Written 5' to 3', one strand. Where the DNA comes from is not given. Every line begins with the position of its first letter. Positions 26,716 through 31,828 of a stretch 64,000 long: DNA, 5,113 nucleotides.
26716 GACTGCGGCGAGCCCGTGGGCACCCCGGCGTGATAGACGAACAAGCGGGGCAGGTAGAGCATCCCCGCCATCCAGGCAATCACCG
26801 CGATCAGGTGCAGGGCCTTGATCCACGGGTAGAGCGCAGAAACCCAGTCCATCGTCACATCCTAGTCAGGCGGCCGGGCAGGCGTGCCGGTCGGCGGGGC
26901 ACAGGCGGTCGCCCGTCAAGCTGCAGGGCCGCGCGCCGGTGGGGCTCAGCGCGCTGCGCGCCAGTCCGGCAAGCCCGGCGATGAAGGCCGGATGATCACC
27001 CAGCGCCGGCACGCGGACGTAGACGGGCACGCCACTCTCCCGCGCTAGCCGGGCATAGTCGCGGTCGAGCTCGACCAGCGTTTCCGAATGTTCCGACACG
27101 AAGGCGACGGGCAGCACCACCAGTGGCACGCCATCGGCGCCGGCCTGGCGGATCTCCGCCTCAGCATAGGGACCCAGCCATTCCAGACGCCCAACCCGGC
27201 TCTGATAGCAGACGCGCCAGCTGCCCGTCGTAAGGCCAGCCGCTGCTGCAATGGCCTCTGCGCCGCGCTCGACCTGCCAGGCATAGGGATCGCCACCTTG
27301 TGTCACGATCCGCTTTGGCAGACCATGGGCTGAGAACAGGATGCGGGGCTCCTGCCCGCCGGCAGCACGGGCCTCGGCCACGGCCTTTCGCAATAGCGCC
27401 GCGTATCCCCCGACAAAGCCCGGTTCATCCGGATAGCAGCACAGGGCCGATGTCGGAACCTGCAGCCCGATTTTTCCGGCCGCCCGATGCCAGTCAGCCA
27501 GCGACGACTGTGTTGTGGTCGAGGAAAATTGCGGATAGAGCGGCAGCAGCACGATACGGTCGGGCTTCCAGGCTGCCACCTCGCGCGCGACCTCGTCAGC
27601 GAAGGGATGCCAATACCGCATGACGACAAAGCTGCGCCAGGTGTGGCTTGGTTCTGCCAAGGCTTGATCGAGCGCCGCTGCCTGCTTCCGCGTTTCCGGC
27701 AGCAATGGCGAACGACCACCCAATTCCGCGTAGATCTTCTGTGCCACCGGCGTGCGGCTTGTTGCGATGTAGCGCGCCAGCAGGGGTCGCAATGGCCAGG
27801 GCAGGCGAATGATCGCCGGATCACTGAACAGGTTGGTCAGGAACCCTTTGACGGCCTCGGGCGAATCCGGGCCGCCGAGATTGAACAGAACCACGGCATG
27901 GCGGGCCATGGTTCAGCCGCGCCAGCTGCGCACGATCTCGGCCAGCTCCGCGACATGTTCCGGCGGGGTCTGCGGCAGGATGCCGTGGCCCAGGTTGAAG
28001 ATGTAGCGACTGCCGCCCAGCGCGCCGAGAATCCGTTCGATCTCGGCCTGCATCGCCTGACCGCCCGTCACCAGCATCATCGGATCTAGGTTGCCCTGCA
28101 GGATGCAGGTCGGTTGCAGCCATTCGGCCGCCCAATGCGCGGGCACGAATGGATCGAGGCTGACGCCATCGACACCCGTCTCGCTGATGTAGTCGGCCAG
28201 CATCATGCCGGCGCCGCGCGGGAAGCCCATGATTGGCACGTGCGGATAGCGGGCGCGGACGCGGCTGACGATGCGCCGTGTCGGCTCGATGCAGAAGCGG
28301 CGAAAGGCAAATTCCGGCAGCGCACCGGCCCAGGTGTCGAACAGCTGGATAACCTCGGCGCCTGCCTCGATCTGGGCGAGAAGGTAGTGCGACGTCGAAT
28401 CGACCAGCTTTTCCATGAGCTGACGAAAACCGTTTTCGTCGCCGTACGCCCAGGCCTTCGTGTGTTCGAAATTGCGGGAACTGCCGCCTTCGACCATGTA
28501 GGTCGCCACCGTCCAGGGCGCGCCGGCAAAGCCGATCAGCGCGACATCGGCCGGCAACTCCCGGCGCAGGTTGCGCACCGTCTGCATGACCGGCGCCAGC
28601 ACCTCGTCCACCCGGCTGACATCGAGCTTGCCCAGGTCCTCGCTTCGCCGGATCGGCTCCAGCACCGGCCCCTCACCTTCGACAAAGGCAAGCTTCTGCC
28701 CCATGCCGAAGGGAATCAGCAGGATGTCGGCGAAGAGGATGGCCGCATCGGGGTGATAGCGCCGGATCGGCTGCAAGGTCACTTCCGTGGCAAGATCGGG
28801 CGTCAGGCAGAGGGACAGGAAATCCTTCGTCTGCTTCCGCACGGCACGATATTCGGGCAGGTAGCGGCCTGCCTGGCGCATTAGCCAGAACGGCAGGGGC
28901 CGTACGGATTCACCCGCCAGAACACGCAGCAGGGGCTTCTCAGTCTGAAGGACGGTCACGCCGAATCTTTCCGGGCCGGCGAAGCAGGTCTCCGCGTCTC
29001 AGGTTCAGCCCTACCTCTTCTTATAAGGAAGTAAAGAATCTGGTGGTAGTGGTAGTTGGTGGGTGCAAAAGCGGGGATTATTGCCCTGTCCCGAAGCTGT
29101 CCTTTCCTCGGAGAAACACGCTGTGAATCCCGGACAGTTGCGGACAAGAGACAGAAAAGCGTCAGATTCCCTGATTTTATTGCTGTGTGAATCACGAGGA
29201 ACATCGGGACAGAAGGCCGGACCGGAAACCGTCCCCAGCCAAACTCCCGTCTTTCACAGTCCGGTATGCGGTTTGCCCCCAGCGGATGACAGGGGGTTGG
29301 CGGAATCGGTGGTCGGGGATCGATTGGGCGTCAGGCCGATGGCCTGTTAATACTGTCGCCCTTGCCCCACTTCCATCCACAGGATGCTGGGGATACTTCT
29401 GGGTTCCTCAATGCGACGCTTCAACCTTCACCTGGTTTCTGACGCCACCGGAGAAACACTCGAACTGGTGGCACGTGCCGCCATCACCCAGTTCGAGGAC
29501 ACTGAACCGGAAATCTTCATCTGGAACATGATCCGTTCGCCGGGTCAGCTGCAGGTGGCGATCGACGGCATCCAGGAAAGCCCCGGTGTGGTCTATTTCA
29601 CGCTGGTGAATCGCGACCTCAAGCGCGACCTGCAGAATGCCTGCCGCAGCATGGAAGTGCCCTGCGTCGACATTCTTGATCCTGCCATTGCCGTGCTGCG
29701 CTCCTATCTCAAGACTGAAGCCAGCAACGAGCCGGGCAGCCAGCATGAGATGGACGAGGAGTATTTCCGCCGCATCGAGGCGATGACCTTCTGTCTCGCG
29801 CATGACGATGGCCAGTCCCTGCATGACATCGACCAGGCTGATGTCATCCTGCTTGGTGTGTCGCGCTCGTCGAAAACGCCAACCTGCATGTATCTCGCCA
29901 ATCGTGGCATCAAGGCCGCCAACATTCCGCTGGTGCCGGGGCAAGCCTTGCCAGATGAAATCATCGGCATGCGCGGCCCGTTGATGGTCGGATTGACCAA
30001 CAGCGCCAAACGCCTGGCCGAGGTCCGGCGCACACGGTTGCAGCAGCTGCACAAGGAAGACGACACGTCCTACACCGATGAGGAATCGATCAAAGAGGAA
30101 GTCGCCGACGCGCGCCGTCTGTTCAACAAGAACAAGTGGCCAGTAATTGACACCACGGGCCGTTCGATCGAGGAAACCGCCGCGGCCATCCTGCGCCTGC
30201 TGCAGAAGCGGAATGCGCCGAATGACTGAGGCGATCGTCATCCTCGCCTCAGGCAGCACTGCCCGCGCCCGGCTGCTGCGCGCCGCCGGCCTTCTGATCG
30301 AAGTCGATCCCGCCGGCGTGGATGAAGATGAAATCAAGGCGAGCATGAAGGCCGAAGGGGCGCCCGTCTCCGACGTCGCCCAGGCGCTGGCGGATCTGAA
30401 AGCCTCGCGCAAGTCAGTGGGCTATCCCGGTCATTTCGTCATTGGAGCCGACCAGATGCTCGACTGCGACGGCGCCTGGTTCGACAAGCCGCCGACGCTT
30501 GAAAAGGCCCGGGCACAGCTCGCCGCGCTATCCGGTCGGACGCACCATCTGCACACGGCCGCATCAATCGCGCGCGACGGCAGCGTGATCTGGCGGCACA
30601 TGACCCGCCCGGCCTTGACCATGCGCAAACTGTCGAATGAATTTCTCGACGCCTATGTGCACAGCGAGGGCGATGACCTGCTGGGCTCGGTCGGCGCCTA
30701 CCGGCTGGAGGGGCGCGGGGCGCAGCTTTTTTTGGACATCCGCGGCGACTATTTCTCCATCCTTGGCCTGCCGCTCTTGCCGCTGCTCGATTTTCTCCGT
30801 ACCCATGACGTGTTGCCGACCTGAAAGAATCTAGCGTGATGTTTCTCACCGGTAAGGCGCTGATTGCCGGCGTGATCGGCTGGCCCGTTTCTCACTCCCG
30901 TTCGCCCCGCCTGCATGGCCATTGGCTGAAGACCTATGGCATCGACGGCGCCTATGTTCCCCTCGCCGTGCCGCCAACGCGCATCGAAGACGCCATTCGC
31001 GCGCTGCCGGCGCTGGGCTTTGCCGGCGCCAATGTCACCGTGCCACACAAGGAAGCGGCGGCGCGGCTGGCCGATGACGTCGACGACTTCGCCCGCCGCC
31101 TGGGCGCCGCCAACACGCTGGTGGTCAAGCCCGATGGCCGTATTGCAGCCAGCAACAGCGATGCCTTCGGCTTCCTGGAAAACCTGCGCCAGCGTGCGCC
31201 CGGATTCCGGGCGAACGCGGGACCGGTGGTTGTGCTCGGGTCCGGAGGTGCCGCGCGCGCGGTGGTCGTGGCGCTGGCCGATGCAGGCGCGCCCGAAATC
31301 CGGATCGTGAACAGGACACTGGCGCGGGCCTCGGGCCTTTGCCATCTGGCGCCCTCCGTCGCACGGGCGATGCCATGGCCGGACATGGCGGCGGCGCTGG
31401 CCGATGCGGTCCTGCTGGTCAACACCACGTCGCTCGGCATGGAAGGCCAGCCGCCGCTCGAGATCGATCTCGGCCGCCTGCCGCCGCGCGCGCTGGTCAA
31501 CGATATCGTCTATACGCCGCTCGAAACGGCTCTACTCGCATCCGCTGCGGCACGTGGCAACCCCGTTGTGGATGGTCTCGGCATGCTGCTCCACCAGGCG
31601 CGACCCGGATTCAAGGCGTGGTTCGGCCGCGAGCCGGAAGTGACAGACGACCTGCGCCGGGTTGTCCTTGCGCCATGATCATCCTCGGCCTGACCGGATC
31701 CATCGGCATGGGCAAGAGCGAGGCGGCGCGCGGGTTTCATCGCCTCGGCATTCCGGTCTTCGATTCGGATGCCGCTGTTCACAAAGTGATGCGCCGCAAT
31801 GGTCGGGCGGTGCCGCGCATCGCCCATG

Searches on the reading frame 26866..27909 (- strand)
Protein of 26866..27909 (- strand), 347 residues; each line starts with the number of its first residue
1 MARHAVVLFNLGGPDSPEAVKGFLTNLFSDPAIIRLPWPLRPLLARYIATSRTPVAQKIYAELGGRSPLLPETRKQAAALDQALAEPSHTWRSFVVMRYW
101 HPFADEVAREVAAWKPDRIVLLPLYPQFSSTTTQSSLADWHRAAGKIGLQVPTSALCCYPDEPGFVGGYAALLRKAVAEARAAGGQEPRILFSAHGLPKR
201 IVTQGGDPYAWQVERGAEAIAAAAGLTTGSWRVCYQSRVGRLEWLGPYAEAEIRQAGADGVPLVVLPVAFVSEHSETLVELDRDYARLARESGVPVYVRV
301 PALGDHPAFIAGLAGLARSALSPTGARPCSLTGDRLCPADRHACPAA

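Call 71: search_protein_families(library=pfam, proteins=[window:26866-27909:-], max_evalue=0.00001)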
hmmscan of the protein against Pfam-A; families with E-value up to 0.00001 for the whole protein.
window:26866-27909:- (347 aa): 1 family
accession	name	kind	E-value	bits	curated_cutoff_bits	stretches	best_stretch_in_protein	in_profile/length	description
PF00762.24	Ferrochelatase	-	6e-104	347.9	27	1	4-319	2-315/317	Ferrochelatase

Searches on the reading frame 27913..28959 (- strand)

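Call 72: search_protein_families(library=pfam, proteins=[window:27913-28959:-], max_evalue=0.00001)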
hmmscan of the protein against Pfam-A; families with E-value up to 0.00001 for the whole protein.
window:27913-28959:- (348 aa): 1 family
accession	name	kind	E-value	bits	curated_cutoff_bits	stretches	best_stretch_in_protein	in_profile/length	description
PF01208.23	URO-D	-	4.1e-120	401.4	23.9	1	7-346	3-346/346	Uroporphyrinogen decarboxylase (URO-D)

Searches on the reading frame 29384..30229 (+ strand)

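Call 72: search_protein_families(library=pfam, proteins=[window:29384-30229:+], max_evalue=0.00001)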
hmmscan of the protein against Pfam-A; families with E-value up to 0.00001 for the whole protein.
window:29384-30229:+ (281 aa): 1 family
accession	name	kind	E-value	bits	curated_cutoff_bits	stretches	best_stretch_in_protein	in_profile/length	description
PF03618.20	Kinase-PPPase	-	2e-93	313.2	23.5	1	15-270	1-256/256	Kinase/pyrophosphorylase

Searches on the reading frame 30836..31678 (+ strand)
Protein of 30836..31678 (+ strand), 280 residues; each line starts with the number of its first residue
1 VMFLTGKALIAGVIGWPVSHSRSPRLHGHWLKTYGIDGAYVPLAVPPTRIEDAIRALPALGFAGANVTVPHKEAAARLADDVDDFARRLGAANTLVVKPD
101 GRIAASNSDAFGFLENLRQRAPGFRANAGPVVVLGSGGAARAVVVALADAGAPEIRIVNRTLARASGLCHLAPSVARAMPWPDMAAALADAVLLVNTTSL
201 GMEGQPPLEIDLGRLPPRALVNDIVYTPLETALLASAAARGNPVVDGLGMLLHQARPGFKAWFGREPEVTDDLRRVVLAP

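Call 72: search_protein_families(library=pfam, proteins=[window:30836-31678:+], max_evalue=0.00001)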
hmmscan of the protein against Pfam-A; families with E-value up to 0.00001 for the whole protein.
window:30836-31678:+ (280 aa): 3 families
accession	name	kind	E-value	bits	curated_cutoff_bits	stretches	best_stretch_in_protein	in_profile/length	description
PF08501.16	Shikimate_dh_N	-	1.4e-25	89.7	27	1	13-95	1-83/83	Shikimate dehydrogenase substrate binding domain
PF01488.26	Shikimate_DH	-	5.8e-07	30.1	24.3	1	130-198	14-83/138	Shikimate / quinate 5-dehydrogenase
PF18317.6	SDH_C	-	9.2e-07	28.9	25.8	1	247-269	1-23/31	Shikimate 5'-dehydrogenase C-terminal domain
